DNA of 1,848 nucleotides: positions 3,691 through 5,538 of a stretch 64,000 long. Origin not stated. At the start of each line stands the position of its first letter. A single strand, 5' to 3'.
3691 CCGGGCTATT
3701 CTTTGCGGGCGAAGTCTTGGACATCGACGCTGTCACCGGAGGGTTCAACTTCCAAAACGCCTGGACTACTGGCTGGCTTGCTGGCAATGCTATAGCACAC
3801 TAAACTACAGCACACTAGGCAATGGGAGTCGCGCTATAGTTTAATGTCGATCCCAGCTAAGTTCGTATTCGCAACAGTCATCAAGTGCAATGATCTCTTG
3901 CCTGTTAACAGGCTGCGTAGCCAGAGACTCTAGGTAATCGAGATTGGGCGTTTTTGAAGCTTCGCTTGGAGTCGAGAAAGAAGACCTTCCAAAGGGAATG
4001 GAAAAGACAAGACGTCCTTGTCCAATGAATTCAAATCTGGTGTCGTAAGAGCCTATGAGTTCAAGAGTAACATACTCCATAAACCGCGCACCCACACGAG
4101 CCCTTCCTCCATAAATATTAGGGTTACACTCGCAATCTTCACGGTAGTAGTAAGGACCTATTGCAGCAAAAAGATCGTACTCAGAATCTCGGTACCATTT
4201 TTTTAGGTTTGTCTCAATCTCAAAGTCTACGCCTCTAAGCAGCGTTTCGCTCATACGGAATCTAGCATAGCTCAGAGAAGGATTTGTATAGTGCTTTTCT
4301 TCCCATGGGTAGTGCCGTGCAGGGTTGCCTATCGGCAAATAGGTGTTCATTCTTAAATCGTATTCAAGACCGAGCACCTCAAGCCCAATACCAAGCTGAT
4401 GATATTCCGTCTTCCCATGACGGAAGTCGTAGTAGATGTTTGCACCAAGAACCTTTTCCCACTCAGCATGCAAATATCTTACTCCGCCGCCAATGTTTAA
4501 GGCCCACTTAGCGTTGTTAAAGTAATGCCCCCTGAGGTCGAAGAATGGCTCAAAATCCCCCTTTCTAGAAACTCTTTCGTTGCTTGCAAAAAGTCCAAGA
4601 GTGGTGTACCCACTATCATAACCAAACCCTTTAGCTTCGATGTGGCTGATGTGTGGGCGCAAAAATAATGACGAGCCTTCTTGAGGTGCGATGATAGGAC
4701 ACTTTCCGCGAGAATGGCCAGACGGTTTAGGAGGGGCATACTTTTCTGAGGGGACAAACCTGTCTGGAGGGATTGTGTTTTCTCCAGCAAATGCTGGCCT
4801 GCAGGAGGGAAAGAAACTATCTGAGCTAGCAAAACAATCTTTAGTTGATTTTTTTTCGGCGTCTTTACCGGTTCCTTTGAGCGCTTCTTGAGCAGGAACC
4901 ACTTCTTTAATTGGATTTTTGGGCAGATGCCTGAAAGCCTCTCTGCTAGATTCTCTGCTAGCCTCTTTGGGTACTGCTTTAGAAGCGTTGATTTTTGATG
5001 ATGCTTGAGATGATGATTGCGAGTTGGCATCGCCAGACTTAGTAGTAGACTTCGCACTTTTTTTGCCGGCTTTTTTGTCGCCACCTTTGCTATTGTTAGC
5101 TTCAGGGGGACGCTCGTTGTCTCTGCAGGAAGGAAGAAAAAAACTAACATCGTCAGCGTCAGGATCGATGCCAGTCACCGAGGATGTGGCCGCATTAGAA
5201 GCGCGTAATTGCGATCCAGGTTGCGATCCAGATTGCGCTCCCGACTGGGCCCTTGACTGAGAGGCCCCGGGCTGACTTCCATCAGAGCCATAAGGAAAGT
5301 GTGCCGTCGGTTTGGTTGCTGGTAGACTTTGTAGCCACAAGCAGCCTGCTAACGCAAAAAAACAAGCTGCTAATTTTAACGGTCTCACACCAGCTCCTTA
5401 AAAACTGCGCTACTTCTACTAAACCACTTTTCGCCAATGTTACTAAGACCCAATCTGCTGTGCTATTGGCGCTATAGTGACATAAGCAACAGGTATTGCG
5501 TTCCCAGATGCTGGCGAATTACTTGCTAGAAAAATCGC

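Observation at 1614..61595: F1: an abundant family of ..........-ended palindromic elements in three nested size classes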

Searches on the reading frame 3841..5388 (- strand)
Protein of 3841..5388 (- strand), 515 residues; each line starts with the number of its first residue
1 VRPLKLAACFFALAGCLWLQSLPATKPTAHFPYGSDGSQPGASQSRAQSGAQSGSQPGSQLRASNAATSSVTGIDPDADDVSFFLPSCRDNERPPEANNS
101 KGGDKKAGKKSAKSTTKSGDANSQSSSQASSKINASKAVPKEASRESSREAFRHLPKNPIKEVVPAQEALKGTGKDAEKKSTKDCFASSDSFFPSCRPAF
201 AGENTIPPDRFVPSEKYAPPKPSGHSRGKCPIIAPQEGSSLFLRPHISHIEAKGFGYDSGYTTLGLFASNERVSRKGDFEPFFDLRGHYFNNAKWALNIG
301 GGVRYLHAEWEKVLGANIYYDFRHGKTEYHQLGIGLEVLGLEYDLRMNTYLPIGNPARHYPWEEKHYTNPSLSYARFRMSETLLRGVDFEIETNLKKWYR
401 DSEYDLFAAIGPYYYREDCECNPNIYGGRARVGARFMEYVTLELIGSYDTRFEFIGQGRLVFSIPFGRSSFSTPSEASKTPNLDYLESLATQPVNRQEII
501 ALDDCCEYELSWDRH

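Call 31: search_protein_families(library=pfam, proteins=[window:3841-5388:-], max_evalue=0.001)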
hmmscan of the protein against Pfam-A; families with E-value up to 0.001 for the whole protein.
window:3841-5388:- (515 aa): 1 family
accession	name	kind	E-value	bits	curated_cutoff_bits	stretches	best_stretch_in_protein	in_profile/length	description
PF11924.14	IAT_beta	-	8.1e-07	29.3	22.3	1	293-357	90-151/279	Inverse autotransporter, beta-domain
